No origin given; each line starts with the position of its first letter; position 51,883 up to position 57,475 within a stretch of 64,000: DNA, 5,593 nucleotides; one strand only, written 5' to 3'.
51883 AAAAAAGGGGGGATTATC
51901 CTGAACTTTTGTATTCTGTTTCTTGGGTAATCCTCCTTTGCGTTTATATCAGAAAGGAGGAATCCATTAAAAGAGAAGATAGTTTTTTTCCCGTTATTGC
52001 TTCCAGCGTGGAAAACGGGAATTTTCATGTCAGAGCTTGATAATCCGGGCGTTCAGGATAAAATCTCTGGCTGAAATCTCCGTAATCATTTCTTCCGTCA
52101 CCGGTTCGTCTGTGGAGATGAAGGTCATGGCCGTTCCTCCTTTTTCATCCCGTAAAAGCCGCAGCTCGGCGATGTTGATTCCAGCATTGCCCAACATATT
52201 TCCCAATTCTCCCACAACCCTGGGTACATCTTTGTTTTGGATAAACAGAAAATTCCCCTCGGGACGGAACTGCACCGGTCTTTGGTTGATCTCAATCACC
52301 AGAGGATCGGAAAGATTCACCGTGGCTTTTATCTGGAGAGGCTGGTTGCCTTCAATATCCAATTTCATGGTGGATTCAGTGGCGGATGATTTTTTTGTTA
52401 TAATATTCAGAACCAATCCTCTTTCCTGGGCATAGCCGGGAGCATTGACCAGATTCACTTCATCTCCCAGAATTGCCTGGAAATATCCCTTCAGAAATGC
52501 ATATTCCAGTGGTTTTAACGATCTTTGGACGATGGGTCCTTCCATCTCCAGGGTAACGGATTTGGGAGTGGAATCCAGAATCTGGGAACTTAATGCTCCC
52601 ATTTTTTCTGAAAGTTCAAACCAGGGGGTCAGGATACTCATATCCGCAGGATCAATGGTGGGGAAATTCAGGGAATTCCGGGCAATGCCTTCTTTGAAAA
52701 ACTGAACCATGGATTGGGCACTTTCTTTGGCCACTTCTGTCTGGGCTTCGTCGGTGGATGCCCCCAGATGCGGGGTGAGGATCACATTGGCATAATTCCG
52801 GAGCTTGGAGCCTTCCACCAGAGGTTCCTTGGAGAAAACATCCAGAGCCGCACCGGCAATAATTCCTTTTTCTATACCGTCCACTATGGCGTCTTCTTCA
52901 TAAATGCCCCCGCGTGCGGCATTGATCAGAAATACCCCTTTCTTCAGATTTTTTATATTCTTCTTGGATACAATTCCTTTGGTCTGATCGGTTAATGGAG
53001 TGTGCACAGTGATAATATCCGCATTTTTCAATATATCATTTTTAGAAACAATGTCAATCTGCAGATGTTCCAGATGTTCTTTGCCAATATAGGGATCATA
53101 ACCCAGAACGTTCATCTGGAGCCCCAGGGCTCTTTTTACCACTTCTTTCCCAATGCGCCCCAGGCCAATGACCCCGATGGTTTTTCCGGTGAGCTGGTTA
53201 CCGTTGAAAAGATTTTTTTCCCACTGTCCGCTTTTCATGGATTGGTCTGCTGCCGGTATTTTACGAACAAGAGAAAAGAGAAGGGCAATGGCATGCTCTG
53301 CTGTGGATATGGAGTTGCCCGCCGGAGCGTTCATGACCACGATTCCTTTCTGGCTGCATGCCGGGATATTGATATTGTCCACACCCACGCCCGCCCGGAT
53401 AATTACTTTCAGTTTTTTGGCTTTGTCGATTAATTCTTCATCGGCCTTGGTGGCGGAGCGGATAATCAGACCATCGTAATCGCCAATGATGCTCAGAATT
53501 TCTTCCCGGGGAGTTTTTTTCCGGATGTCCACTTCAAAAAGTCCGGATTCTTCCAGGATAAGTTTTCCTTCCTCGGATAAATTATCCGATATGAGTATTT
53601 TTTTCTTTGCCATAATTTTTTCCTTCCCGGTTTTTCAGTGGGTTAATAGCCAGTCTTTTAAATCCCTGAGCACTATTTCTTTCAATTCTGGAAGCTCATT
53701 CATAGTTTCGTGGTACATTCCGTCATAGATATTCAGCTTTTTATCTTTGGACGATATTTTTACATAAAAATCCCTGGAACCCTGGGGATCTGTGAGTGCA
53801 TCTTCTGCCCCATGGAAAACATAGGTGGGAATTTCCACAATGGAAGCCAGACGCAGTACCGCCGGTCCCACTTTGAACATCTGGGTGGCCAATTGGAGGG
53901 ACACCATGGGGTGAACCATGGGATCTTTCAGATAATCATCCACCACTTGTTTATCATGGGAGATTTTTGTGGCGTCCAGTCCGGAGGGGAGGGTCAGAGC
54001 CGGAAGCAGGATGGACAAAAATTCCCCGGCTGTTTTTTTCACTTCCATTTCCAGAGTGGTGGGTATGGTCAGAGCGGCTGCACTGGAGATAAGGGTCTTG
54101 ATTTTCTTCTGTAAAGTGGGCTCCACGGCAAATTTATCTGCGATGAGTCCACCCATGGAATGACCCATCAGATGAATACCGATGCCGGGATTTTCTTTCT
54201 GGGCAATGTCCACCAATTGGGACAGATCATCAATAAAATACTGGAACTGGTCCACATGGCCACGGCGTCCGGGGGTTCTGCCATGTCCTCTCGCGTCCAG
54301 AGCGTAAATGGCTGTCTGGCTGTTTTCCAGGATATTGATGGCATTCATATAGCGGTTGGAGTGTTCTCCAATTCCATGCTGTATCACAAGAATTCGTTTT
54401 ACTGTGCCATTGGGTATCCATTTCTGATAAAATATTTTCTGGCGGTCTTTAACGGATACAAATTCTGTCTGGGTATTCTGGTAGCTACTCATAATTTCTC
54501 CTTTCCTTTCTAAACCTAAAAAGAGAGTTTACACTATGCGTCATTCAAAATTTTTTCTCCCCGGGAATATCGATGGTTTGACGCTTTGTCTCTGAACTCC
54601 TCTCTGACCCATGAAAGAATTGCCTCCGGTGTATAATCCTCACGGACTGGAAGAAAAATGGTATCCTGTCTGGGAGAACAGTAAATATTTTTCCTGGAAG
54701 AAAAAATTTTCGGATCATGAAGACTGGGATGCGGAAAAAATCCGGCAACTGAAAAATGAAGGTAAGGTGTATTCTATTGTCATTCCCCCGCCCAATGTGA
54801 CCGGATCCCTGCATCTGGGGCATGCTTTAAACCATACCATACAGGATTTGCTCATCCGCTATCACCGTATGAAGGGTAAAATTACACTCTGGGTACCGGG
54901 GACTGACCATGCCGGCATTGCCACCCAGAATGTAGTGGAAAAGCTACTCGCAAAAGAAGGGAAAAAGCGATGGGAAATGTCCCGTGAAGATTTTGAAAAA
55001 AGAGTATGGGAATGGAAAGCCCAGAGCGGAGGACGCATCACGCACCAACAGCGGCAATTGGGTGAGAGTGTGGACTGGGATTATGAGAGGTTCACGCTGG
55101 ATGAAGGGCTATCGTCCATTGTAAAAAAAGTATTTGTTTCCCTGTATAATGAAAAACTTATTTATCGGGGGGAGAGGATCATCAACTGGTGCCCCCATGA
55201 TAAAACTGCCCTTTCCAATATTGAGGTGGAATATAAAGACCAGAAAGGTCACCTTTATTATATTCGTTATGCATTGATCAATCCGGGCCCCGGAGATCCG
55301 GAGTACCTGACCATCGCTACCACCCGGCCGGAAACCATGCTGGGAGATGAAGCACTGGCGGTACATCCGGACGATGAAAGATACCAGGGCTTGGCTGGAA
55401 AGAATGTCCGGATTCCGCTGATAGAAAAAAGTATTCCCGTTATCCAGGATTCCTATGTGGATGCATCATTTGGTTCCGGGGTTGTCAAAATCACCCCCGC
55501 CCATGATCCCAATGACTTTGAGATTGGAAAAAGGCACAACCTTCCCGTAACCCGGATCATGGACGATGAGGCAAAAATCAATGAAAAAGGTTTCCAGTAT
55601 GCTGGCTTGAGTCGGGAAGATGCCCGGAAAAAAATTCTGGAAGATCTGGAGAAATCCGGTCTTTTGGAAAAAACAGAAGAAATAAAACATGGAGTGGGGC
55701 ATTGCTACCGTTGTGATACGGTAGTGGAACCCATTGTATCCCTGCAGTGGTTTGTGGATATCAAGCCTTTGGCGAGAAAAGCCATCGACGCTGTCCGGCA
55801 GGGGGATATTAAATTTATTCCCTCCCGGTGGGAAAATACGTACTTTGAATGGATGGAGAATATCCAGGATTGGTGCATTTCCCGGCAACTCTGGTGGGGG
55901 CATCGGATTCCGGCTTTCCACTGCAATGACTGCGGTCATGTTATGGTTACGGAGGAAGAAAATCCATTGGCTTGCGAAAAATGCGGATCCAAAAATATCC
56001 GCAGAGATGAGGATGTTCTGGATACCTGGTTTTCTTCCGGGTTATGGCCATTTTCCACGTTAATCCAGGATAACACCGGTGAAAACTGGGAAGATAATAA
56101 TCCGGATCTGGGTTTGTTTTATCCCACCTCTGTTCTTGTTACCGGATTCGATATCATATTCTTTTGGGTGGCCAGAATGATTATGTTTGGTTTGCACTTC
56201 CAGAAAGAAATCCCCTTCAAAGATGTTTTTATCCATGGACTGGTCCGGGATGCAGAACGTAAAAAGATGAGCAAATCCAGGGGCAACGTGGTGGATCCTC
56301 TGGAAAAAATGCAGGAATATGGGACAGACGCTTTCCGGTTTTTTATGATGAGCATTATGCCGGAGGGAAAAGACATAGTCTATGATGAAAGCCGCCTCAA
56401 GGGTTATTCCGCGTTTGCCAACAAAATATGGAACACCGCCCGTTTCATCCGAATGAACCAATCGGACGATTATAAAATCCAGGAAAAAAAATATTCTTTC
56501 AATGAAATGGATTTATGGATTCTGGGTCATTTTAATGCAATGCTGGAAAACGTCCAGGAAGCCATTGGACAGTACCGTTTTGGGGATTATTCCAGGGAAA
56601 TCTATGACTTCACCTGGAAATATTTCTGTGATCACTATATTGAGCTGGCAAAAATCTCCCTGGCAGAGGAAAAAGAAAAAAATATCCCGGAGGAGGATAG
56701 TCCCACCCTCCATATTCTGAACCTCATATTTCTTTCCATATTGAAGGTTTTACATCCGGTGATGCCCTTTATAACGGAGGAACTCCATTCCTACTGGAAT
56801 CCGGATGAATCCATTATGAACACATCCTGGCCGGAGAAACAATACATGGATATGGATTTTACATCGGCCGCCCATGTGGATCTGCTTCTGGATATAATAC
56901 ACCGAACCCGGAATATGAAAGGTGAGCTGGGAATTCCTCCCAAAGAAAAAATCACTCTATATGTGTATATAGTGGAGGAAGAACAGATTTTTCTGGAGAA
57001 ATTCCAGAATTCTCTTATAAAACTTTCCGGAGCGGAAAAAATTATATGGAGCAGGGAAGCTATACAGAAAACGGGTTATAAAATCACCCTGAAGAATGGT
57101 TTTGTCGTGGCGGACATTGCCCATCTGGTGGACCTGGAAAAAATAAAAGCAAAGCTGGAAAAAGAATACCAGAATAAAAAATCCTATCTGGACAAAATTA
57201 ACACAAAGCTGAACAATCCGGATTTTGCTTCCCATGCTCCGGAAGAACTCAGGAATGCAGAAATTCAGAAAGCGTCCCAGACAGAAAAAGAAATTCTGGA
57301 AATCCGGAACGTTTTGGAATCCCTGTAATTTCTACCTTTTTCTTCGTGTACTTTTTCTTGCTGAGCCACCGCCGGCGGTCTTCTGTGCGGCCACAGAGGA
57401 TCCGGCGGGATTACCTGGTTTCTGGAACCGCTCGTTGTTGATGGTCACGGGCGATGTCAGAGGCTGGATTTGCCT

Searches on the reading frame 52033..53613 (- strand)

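Call 76: search_protein_families(library=pfam, proteins=[window:52033-53613:-], max_evalue=0.0001)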
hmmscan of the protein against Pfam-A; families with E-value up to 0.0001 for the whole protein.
window:52033-53613:- (527 aa): 4 families
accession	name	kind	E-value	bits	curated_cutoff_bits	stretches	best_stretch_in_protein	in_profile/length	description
PF02826.25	2-Hacid_dh_C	-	5.7e-59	198.9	25.1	1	109-284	1-178/178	D-isomer specific 2-hydroxyacid dehydrogenase, NAD binding domain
PF00389.36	2-Hacid_dh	-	1.8e-37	128.5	24.6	1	6-316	1-134/134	D-isomer specific 2-hydroxyacid dehydrogenase, catalytic domain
PF19304.4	PGDH_inter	-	5.8e-18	65.6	27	1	328-433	2-108/119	D-3-phosphoglycerate dehydrogenase intervening domain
PF01842.31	ACT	-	2.1e-07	31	27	1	456-515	3-63/66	ACT domain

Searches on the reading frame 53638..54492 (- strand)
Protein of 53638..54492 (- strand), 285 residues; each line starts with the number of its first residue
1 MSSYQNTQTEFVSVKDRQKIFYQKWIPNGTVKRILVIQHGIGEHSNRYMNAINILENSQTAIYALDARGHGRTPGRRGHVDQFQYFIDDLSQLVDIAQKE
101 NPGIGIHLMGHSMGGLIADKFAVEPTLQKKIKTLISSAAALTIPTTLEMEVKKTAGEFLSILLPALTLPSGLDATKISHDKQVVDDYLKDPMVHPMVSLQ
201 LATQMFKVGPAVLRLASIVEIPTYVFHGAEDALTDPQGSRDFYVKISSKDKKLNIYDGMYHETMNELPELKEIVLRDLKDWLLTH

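Call 76: search_protein_families(library=pfam, proteins=[window:53638-54492:-], max_evalue=0.0001)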
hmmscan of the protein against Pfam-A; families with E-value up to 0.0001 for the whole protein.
window:53638-54492:- (285 aa): 4 families
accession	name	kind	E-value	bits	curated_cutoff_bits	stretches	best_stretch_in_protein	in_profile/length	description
PF12146.15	Hydrolase_4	-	1.9e-66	224.3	27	1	31-267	3-238/239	Serine aminopeptidase, S33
PF00561.26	Abhydrolase_1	-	1.9e-16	60.9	25.8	1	34-261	2-238/245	alpha/beta hydrolase fold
PF12697.13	Abhydrolase_6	-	7e-10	40.4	26.3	1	39-234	5-178/217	Alpha/beta hydrolase family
PF07819.20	PGAP1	-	2.1e-05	24.9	24.3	1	81-145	67-133/233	PGAP1-like alpha/beta domain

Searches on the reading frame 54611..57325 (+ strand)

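Call 76: search_protein_families(library=pfam, proteins=[window:54611-57325:+], max_evalue=0.0001)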
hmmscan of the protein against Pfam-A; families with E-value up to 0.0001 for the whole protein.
window:54611-57325:+ (905 aa): 5 families
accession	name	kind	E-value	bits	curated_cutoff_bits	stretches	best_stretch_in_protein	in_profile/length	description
PF00133.28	tRNA-synt_1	-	2.9e-137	458.3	22.7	1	43-589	14-411/414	tRNA synthetases class I (I, L, M and V)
PF08264.19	Anticodon_1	-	2e-33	115.8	25.1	1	634-783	1-146/148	Anticodon-binding domain of tRNA ligase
PF09334.17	tRNA-synt_1g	-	3.3e-24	85.8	20.1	2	61-207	8-136/391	tRNA synthetases class I (M)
PF10458.14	Val_tRNA-synt_C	-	1.7e-08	35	25.9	1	841-904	1-64/66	Valyl tRNA synthetase tRNA binding arm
PF13603.12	tRNA-synt_1_2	-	4.5e-08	33.2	25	1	262-322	85-145/185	Leucyl-tRNA synthetase, editing domain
